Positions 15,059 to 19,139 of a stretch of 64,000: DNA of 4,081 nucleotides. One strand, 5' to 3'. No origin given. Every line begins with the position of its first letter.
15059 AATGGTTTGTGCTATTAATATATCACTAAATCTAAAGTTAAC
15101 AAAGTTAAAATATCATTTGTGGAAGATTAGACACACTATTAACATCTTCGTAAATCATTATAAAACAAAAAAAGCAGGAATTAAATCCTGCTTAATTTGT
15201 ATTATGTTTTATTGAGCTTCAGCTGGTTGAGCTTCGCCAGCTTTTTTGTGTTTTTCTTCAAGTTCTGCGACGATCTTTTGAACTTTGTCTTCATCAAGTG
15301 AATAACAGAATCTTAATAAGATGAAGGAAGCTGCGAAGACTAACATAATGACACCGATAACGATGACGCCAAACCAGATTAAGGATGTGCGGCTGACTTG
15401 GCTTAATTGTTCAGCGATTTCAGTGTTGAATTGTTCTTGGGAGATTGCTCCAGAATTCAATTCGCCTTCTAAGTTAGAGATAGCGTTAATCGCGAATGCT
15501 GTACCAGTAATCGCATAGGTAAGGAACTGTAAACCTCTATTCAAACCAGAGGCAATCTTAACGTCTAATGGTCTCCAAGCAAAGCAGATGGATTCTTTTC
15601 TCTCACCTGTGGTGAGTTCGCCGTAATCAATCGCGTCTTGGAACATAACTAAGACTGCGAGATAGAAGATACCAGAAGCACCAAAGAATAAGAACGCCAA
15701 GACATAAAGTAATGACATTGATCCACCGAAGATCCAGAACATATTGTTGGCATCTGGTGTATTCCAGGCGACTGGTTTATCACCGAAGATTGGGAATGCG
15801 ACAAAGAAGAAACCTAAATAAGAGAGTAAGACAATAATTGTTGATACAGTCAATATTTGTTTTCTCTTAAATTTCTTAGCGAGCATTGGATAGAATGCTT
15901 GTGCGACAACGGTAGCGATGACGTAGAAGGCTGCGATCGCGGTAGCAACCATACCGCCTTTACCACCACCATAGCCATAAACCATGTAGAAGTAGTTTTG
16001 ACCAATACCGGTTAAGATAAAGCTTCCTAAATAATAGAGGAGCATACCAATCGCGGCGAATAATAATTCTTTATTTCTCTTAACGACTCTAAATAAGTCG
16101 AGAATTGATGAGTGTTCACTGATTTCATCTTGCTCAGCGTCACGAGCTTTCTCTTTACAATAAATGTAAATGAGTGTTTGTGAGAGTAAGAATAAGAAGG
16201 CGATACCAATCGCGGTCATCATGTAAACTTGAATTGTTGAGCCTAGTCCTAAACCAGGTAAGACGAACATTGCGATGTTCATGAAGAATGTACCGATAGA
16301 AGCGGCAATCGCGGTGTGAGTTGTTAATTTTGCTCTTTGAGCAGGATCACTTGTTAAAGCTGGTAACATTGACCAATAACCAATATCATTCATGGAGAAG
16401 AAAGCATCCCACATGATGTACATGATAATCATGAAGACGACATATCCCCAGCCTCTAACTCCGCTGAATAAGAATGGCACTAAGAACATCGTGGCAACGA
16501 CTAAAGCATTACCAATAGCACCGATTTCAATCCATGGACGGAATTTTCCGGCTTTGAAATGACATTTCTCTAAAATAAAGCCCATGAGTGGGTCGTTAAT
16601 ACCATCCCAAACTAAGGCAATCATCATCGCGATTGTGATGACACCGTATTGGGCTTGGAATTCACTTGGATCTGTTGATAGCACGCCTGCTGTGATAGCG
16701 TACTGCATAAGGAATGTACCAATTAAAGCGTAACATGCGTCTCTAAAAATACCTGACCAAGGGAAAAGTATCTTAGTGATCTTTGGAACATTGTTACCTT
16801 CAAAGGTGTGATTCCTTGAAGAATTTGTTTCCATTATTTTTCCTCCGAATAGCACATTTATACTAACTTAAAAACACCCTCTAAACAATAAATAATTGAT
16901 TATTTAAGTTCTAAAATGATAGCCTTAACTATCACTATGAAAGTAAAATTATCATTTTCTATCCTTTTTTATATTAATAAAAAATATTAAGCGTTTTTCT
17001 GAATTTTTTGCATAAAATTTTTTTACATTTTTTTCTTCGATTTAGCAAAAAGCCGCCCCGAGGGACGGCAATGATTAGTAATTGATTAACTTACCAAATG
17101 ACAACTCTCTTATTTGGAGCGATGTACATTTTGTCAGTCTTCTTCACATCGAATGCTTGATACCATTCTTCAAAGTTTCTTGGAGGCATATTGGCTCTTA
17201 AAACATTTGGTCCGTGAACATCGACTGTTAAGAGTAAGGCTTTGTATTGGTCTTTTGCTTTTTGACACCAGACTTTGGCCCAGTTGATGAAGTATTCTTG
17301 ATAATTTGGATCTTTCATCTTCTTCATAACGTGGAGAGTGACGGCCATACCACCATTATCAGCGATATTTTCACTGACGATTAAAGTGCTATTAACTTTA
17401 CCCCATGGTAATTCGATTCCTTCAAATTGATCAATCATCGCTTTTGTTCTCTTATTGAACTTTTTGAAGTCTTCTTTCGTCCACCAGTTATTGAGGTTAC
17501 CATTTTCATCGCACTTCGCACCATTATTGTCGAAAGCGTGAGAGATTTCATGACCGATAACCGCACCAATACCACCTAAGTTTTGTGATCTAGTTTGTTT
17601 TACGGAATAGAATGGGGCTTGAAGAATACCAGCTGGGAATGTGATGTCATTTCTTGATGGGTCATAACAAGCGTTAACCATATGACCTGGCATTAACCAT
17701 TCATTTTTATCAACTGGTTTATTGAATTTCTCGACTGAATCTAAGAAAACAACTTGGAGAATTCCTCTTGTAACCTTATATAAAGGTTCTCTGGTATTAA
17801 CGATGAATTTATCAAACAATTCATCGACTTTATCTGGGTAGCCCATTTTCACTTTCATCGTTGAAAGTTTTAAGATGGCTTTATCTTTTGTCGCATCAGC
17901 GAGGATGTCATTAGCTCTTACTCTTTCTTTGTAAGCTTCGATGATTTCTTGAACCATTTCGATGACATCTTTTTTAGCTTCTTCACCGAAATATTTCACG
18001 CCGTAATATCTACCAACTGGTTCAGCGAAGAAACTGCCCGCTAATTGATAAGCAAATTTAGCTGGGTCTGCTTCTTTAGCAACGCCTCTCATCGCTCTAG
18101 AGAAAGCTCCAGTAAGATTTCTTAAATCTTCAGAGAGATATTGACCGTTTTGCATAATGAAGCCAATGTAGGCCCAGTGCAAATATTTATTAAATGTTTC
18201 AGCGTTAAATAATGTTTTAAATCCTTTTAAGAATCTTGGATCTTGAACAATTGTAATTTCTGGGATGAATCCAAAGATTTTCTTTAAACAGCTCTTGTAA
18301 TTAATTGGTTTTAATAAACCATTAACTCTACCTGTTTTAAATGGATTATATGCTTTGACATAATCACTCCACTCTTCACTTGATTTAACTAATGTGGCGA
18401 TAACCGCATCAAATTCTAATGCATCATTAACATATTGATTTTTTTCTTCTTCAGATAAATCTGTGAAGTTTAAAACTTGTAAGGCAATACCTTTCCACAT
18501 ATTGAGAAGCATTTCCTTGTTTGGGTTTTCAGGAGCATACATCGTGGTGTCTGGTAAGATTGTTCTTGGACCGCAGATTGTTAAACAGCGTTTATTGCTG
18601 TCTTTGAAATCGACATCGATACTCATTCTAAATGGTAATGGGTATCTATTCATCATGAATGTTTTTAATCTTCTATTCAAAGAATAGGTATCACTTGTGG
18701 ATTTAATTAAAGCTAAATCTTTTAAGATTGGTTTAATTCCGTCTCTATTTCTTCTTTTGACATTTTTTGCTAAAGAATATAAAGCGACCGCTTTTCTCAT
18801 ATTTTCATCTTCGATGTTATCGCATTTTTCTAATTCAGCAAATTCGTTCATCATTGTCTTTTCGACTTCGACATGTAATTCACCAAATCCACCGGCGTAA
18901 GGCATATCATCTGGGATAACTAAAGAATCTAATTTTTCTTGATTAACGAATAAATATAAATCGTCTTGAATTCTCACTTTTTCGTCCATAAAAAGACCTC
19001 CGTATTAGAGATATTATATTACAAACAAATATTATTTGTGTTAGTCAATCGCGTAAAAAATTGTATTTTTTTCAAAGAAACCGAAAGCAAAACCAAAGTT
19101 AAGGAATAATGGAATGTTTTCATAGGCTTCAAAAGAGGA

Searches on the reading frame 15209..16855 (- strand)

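Call 65: search_protein_families(library=pfam, proteins=[window:15209-16855:-], max_evalue=0.00001)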
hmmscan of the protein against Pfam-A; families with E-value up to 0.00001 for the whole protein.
window:15209-16855:- (548 aa): 2 families
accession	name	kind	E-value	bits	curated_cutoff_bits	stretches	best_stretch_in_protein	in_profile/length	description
PF13347.12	MFS_2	-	3.1e-47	161.5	27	1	71-522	33-427/427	MFS/sugar transport protein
PF07690.21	MFS_1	-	9.1e-10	38.4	33.4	1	159-408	101-322/347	Major Facilitator Superfamily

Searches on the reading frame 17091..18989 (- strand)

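Call 65: search_protein_families(library=pfam, proteins=[window:17091-18989:-], max_evalue=0.00001)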
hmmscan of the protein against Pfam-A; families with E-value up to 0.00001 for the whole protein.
window:17091-18989:- (632 aa): 2 families
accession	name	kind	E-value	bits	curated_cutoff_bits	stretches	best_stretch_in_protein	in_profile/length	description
PF05649.18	Peptidase_M13_N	-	7.6e-69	233.4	32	1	8-385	2-381/381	Peptidase family M13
PF01431.27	Peptidase_M13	-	1.1e-61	208.5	24.5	1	439-629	1-205/205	Peptidase family M13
